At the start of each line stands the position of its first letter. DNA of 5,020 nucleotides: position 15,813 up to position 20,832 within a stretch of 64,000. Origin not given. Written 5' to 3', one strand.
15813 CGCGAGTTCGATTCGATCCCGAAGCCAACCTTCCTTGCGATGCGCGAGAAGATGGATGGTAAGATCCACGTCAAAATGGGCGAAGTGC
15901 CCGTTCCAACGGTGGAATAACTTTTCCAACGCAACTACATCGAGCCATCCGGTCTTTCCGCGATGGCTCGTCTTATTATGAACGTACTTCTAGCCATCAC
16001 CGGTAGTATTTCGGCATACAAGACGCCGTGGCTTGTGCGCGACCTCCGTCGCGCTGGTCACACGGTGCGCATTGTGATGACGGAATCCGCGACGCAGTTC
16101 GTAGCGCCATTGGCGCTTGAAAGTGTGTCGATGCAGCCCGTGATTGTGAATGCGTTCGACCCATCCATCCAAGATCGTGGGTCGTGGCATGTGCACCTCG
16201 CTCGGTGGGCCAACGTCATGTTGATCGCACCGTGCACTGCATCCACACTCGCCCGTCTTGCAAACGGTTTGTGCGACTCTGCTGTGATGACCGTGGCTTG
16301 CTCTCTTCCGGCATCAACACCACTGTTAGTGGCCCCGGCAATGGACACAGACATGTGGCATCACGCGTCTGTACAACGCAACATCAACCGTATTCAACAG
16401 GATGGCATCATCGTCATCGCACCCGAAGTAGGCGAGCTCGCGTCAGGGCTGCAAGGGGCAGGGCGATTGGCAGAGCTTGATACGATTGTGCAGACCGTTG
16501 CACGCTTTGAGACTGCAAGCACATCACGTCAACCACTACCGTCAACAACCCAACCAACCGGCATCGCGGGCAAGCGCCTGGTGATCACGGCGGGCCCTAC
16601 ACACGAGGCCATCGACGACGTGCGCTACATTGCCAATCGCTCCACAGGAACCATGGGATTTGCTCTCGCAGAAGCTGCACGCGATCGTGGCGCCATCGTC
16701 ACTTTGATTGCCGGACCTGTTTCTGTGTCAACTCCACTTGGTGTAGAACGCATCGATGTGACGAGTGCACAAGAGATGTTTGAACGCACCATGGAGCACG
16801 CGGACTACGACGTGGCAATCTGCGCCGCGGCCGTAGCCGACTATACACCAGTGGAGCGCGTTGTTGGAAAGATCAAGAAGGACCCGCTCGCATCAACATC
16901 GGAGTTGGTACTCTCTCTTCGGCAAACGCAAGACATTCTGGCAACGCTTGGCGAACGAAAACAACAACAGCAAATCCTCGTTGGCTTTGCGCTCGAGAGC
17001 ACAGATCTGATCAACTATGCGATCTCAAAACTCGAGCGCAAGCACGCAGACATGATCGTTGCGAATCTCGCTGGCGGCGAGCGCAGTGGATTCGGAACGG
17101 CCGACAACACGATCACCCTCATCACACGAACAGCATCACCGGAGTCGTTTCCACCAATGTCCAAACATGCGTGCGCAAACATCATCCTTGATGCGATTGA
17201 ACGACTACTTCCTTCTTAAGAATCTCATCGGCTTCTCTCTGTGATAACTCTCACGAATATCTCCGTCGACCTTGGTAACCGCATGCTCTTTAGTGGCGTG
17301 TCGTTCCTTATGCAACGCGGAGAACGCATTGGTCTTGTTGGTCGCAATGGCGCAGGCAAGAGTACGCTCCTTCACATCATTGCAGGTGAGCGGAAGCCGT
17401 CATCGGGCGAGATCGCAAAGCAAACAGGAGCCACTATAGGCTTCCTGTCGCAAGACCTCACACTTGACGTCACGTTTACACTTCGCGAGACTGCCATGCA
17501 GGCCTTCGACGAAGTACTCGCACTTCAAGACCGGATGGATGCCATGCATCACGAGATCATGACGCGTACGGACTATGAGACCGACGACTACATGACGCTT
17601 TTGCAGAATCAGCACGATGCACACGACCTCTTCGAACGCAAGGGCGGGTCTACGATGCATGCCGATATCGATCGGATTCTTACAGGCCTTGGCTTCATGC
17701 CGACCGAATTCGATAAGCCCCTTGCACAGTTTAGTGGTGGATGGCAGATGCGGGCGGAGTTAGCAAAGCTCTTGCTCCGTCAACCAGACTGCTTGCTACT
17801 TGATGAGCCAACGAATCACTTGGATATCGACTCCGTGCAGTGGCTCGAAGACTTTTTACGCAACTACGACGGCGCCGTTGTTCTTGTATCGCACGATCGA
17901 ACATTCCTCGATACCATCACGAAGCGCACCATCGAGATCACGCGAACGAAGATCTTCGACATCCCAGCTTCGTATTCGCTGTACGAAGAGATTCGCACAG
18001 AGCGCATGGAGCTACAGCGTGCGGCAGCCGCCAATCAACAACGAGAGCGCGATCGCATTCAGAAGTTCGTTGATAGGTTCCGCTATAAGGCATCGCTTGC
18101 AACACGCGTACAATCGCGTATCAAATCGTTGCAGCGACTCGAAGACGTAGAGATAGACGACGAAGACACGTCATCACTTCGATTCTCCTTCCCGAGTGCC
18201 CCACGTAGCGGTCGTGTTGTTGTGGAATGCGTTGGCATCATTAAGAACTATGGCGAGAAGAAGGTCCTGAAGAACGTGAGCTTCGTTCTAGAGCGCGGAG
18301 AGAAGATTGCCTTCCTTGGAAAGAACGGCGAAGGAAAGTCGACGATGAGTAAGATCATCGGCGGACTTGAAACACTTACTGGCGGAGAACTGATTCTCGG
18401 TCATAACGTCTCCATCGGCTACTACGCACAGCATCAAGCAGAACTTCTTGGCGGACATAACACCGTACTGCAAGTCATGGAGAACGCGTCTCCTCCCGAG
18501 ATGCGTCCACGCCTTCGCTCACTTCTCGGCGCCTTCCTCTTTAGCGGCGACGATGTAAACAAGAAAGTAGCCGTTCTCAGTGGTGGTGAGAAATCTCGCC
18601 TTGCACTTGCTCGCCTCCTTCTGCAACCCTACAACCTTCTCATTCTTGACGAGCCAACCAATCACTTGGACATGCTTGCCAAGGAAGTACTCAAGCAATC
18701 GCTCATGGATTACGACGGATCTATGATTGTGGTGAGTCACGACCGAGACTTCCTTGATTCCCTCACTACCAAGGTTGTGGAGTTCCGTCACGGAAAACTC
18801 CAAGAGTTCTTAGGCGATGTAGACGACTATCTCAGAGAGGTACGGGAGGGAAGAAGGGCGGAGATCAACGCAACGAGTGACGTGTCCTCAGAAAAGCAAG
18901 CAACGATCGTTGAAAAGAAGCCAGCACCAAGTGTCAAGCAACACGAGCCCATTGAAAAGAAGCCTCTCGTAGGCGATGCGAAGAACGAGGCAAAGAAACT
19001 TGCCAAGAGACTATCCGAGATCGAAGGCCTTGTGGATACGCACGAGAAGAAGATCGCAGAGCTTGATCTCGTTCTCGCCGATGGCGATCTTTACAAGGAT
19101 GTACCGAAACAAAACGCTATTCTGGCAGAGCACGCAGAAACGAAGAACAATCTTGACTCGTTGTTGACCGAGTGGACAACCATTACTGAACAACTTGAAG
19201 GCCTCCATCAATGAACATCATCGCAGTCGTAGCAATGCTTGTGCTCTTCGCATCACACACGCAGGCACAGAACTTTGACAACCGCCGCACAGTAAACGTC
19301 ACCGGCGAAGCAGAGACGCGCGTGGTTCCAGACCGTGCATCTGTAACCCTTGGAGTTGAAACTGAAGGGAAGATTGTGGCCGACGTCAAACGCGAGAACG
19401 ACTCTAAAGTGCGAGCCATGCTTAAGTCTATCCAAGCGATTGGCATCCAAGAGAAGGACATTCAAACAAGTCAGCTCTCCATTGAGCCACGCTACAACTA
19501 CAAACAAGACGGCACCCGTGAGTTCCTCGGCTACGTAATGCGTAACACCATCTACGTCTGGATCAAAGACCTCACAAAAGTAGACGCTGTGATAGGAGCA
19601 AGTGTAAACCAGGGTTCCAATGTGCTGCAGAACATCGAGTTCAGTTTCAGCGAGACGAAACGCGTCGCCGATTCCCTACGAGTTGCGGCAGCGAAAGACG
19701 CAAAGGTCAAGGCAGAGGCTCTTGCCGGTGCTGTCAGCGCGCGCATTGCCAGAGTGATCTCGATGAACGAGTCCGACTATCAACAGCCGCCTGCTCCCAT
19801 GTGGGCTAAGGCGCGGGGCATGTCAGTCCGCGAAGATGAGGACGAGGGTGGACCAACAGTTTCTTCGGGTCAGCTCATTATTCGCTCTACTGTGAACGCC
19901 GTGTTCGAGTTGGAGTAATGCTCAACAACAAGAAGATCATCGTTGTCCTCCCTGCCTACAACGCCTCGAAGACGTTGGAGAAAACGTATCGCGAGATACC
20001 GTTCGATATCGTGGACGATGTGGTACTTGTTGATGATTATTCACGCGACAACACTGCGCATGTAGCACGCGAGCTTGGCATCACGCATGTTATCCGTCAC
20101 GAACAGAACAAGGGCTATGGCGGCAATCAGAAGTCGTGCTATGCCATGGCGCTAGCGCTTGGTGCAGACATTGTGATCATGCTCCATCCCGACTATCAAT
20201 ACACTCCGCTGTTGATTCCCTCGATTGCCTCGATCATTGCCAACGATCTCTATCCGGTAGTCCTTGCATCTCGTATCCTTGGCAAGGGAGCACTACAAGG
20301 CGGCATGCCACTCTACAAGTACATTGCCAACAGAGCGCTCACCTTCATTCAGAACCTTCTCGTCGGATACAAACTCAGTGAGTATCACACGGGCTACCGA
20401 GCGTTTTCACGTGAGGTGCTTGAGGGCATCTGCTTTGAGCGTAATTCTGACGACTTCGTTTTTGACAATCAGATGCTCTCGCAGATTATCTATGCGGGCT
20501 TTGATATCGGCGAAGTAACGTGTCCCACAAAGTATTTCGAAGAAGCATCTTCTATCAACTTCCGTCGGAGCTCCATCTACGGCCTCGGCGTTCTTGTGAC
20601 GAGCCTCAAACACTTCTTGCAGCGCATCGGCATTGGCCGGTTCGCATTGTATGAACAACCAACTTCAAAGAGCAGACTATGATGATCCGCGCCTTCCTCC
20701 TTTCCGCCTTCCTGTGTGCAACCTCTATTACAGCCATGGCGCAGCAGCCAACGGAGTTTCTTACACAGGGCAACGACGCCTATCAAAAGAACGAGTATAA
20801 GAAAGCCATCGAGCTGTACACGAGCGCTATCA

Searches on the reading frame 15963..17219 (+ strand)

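Call 37: search_protein_families(library=pfam, proteins=[window:15963-17219:+], max_evalue=0.00001)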
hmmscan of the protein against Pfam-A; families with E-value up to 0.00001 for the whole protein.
window:15963-17219:+ (418 aa): 2 families
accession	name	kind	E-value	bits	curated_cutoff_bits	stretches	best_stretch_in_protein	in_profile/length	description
PF04127.22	DFP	-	5.2e-67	225.7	22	1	202-387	2-186/186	DNA/pantothenate metabolism flavoprotein C-terminal domain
PF02441.25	Flavoprotein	-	2.3e-31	109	22.7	1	6-180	1-159/162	Flavoprotein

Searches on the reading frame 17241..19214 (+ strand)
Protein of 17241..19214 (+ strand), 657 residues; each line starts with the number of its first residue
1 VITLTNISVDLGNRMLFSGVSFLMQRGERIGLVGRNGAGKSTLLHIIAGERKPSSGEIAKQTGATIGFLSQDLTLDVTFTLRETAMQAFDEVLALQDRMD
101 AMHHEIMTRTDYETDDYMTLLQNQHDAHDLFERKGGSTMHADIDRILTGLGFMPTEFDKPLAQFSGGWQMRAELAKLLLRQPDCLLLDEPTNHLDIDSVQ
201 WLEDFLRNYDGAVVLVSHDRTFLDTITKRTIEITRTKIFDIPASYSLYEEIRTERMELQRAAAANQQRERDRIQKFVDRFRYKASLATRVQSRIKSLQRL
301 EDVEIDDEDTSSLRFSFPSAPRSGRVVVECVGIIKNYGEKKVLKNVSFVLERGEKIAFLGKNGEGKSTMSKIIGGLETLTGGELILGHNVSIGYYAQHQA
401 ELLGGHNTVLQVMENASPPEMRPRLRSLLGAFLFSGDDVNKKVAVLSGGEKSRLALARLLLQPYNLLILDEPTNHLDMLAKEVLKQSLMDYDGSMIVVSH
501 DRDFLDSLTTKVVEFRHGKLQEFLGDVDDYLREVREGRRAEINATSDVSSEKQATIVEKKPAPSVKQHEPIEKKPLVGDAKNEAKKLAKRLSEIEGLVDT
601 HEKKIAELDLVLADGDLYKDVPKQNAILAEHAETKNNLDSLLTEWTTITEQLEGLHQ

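Call 37: search_protein_families(library=pfam, proteins=[window:17241-19214:+], max_evalue=0.00001)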
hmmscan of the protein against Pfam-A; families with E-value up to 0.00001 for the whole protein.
window:17241-19214:+ (657 aa): 6 families
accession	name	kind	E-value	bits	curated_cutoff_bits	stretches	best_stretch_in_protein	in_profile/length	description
PF00005.33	ABC_tran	-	6.6e-53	179.4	25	2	18-192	2-137/137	ABC transporter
PF12848.13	ABC_tran_Xtn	-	8.7e-23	80.7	25.9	1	231-315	1-85/85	ABC transporter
PF13304.12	AAA_21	-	4.6e-08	33.9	27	0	31-48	3-20/304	AAA domain, putative AbiEii toxin, Type IV TA system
PF16326.10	ABC_tran_CTD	-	1.1e-07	32.4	32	1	585-648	4-67/69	ABC transporter C-terminal domain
PF13555.12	AAA_29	-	3.2e-06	27.2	27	0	9-44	4-39/61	P-loop containing region of AAA domain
PF02463.25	SMC_N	-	5.5e-06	26.4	40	0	445-508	136-205/220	RecF/RecN/SMC N terminal domain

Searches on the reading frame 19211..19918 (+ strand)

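Call 37: search_protein_families(library=pfam, proteins=[window:19211-19918:+], max_evalue=0.00001)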
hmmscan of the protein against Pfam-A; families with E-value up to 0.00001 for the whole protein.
window:19211-19918:+ (235 aa): 1 family
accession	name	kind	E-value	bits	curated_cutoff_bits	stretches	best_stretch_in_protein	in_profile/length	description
PF04402.19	SIMPL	-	3.7e-48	164.9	25.2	1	28-232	1-205/205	Protein of unknown function (DUF541)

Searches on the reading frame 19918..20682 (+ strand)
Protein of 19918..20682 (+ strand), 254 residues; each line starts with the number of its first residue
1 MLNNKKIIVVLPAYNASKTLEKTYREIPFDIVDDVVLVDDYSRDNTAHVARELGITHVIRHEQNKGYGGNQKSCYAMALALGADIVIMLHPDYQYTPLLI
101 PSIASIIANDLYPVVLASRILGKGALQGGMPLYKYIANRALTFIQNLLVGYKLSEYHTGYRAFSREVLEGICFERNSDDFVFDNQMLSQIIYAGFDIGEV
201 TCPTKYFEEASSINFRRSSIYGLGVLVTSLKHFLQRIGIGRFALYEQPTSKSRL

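Call 37: search_protein_families(library=pfam, proteins=[window:19918-20682:+], max_evalue=0.00001)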
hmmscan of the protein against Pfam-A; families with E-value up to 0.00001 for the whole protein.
window:19918-20682:+ (254 aa): 1 family
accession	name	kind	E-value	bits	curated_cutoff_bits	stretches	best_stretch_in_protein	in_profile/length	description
PF00535.33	Glycos_transf_2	-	2.7e-18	66.9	23.3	1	9-169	2-165/168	Glycosyl transferase family 2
